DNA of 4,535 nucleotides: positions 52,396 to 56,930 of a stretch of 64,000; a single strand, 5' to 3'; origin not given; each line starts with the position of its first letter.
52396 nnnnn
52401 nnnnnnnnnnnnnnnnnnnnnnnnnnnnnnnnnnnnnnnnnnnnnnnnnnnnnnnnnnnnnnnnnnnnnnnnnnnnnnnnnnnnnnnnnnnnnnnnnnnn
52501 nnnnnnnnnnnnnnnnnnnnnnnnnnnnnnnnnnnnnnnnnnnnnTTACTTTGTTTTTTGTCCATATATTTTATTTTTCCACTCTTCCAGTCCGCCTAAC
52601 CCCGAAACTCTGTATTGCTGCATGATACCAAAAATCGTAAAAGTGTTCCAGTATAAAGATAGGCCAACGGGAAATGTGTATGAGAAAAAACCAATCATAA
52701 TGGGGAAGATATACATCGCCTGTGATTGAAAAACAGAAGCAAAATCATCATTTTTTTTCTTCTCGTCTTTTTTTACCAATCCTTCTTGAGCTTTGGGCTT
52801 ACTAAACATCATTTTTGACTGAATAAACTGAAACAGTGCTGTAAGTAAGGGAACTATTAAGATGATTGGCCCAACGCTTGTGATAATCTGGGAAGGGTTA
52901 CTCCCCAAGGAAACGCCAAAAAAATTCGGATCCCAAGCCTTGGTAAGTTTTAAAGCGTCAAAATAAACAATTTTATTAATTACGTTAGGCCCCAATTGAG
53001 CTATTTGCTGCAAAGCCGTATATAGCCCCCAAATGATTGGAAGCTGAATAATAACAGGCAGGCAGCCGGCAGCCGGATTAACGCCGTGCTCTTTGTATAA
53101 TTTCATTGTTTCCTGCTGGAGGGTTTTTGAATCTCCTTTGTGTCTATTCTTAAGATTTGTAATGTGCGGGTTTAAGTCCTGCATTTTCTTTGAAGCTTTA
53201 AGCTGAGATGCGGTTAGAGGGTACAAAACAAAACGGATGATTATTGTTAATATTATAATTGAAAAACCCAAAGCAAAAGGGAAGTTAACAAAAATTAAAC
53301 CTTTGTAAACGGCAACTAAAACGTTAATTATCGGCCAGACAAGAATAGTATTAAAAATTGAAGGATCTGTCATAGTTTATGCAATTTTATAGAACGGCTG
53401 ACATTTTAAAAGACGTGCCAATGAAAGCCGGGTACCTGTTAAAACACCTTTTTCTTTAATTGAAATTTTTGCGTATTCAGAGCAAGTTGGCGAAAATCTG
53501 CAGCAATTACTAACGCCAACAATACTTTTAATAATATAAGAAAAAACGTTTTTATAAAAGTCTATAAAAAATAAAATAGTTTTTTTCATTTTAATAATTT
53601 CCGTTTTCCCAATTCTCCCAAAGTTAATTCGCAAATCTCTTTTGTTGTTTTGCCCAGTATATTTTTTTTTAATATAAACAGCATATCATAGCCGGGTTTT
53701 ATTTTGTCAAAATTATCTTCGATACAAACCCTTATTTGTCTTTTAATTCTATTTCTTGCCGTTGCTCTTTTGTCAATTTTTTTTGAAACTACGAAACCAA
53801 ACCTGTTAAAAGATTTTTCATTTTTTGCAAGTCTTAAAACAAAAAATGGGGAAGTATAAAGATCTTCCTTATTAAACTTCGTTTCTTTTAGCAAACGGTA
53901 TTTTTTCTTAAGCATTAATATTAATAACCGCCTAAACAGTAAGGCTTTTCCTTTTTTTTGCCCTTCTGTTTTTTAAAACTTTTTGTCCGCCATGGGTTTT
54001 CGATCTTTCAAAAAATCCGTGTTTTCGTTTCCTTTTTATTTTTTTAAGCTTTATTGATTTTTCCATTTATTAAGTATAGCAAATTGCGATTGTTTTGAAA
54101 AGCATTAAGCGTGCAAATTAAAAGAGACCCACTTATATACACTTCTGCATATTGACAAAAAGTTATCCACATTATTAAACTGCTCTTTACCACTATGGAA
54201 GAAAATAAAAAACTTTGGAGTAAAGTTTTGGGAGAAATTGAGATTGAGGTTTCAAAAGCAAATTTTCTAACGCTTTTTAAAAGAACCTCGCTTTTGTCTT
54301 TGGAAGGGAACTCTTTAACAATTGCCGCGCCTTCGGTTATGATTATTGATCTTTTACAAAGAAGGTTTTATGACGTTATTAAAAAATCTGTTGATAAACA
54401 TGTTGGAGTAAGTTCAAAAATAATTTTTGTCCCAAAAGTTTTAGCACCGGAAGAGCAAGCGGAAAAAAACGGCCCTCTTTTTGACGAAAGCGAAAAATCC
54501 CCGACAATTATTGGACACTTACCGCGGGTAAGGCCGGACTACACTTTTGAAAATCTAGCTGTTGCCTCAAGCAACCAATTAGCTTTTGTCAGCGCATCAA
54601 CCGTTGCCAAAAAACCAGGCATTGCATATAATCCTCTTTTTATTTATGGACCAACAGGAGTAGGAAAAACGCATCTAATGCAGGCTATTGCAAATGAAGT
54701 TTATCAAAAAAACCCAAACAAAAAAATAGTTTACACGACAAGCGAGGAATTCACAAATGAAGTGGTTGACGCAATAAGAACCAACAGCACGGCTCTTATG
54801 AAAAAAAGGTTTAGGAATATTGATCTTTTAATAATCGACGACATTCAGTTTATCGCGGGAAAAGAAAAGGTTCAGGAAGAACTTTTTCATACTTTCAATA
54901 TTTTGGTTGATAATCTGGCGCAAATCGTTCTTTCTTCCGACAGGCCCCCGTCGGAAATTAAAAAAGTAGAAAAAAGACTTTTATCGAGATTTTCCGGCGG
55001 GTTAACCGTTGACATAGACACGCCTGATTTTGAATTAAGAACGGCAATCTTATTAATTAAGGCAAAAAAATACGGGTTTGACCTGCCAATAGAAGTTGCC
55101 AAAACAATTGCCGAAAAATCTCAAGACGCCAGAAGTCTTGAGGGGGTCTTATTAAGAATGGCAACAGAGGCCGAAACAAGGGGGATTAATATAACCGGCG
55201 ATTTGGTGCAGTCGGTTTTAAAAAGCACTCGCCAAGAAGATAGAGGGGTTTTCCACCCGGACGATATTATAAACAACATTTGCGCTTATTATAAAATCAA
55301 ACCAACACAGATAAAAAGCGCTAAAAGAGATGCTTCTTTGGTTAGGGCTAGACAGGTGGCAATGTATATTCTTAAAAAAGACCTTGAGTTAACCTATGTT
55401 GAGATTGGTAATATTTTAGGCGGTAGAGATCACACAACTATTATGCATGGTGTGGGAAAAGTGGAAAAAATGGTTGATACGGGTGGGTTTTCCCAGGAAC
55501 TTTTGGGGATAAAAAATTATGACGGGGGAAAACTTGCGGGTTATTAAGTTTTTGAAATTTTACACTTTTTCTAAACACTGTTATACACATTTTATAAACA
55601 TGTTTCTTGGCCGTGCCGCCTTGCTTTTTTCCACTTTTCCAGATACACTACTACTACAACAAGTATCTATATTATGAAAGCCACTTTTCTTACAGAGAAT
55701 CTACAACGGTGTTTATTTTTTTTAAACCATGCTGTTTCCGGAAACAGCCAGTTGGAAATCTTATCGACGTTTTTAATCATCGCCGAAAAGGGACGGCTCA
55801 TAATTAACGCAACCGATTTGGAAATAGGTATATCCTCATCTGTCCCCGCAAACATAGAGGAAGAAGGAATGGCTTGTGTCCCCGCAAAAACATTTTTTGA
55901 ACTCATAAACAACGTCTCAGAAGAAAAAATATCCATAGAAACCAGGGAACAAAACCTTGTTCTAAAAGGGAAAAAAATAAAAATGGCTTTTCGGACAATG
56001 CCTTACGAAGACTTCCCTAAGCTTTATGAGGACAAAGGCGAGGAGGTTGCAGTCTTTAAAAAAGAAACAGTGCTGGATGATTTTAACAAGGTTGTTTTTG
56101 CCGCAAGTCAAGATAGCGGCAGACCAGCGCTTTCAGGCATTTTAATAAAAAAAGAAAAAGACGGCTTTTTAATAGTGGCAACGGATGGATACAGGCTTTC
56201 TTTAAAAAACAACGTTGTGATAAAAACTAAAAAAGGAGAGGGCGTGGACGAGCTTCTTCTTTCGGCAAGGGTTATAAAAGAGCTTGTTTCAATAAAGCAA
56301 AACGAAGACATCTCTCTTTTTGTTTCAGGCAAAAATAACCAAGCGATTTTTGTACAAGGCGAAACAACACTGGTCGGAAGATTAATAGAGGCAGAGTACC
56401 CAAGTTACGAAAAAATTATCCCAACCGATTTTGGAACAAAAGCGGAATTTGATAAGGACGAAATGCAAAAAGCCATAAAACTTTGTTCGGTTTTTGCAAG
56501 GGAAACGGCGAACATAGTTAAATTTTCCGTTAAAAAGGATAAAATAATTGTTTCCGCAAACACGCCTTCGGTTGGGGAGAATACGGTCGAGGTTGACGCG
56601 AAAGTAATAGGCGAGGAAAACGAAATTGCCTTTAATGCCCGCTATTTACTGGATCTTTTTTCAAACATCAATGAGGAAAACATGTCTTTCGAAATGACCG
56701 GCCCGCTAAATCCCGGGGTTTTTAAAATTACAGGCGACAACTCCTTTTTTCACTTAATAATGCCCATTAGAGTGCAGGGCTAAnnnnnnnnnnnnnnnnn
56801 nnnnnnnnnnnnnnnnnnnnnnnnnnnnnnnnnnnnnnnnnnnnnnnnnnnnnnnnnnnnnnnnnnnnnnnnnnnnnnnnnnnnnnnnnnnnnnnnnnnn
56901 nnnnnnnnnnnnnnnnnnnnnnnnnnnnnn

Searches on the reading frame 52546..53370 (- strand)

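Call 20: search_protein_families(library=pfam, proteins=[window:52546-53370:-], max_evalue=0.001)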
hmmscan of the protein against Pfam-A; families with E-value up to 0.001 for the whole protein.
window:52546-53370:- (274 aa): 1 family
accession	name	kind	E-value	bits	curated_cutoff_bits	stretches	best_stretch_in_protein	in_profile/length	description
PF02096.25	60KD_IMP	-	7.5e-52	176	35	1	35-254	2-160/163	60Kd inner membrane protein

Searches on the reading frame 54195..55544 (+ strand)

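Call 20: search_protein_families(library=pfam, proteins=[window:54195-55544:+], max_evalue=0.001)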
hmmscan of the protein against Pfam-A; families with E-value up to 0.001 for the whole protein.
window:54195-55544:+ (450 aa): 13 families
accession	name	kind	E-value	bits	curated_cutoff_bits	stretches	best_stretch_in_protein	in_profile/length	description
PF00308.24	Bac_DnaA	-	4.9e-65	219.1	23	1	114-273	3-162/162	Bacterial DnaA ATPAse domain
PF08299.17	Bac_DnaA_C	-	3.7e-24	85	31.5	1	355-423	1-69/69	Bacterial dnaA protein helix-turn-helix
PF01695.23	IstB_IS21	-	3e-09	37.2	24.1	1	148-251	95-195/238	IstB-like ATP binding protein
PF11638.13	DnaA_N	-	3.4e-09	36.7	24.6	1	6-66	2-63/65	DnaA N-terminal domain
PF00004.35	AAA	-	7.1e-09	36.6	21.2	1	149-265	2-122/131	ATPase family associated with various cellular activities (AAA)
PF13173.12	AAA_14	-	3.2e-08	34.1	27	1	146-232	3-86/129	AAA domain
PF01637.24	ATPase_2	-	4.9e-07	30.2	33.2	1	145-183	20-56/225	ATPase domain predominantly from Archaea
PF13401.12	AAA_22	-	9.5e-07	29.6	27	1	148-246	8-120/130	AAA domain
PF13191.12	AAA_16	-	4.2e-05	24.5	32.6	1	146-242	25-128/167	AAA ATPase domain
PF00910.28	RNA_helicase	-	0.0001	23.2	21.5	1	149-195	2-48/105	RNA helicase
PF01443.25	Viral_helicase1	-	0.00017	21.9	21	1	150-268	3-121/228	Viral superfamily 1 RNA helicase core domain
PF02562.22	PhoH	-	0.00042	20.3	27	0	147-228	21-98/205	PhoH-like protein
PF00270.35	DEAD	-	0.00097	19.3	26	0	148-194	17-65/167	DEAD/DEAH box helicase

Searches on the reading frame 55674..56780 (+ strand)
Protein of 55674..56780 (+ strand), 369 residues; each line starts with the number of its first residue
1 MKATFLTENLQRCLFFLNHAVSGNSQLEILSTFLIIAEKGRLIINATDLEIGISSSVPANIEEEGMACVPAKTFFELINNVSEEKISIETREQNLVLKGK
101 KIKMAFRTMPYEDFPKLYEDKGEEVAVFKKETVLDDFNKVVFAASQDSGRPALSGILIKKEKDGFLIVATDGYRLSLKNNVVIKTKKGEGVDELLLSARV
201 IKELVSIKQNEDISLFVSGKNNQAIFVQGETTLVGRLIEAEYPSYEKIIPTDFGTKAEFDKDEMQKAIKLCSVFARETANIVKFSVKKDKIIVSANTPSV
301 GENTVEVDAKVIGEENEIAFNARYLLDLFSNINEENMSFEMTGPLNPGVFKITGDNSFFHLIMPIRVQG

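Call 20: search_protein_families(library=pfam, proteins=[window:55674-56780:+], max_evalue=0.001)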
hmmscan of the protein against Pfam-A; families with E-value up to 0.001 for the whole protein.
window:55674-56780:+ (369 aa): 3 families
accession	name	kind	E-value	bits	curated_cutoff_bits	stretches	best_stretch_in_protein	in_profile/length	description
PF00712.24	DNA_pol3_beta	-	3.8e-26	92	24.4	2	13-117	13-119/120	DNA polymerase III beta subunit, N-terminal domain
PF02768.20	DNA_pol3_beta_3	-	3.1e-25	88.8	27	1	247-366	2-121/121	DNA polymerase III beta subunit, C-terminal domain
PF02767.21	DNA_pol3_beta_2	-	1.1e-18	68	27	1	136-243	10-115/116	DNA polymerase III beta subunit, central domain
